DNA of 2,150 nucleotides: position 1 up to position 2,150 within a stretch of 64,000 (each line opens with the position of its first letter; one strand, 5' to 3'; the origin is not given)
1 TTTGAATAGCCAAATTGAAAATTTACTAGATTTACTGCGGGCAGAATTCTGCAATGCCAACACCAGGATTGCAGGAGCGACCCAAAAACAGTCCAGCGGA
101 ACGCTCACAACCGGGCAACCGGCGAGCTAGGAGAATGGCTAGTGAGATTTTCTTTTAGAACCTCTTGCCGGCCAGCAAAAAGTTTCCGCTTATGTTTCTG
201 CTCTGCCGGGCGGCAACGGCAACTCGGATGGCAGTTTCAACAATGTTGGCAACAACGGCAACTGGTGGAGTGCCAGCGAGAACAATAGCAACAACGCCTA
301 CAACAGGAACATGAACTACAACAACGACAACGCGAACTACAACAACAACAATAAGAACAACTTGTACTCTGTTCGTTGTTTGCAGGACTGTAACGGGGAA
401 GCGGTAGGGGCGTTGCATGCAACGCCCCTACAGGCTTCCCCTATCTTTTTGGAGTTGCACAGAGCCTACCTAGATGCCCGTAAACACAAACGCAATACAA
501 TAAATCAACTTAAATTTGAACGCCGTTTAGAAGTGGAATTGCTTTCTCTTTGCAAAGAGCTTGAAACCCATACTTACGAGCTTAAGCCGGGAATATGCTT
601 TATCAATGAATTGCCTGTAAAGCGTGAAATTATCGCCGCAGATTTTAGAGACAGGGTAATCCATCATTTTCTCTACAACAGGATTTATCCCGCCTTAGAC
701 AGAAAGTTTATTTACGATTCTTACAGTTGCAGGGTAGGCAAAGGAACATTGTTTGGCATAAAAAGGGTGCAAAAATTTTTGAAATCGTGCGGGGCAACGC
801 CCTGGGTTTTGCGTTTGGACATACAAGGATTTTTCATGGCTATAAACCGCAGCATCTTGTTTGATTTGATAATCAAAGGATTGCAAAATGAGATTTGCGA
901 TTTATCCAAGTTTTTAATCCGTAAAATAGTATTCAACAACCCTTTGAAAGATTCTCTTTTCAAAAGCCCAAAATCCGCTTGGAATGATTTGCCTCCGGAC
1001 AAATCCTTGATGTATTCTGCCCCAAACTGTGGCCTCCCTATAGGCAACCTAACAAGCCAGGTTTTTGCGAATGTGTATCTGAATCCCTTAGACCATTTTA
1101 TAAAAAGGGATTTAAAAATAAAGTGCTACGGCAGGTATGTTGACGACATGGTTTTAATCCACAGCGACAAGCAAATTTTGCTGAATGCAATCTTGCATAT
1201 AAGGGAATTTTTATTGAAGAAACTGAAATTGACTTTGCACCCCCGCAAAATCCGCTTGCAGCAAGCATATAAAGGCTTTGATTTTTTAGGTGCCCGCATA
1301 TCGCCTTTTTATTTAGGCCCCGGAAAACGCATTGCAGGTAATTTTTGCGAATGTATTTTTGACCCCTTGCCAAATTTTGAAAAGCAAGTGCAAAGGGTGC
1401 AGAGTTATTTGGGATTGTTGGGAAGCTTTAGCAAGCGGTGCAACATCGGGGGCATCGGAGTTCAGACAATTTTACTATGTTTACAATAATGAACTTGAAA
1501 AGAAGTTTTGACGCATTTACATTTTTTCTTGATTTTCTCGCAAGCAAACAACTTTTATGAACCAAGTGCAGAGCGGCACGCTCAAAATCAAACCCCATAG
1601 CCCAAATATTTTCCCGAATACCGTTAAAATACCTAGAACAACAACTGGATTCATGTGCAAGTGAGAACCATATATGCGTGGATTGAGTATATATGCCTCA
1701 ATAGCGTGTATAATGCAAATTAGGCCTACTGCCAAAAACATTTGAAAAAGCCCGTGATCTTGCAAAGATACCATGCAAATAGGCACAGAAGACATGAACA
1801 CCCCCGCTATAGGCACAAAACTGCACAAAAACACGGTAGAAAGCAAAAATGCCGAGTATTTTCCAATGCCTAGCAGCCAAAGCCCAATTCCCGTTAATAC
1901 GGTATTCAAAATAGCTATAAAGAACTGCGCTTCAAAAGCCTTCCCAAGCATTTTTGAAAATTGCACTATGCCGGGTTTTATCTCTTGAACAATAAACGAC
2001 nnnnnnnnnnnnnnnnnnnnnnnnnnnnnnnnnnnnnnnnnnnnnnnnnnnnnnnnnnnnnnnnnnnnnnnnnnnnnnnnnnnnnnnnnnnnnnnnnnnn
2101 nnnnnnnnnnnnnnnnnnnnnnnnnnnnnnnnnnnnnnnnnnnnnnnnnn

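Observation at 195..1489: Diversity-generating retroelement core: adenine-rich template repeat fused in frame to a DGR-type reverse transcriptase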

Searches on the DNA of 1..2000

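Call 31: search_rna_families(source=window, start=1, end=2000, threshold=evalue, max_evalue=1)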
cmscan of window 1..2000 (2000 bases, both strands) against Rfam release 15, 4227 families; matches with E-value up to 1: 4.
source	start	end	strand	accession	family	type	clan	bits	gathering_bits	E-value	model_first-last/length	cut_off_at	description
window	394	442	+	RF03558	mir-629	Gene; miRNA;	-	25.4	72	0.29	1-83/83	no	mir-629 microRNA precursor family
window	394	442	-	RF04120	MIR5998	Gene; miRNA;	-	22.9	180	0.042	1-173/173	no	MIR5998 microRNA precursor family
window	385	450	+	RF00802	mir-207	Gene; miRNA;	-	21.3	88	0.71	1-78/78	no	mir-207 microRNA precursor family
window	318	380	+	RF01675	CrcZ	Gene; sRNA;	-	19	95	0.019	1-398/398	no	Pseudomonas sRNA CrcZ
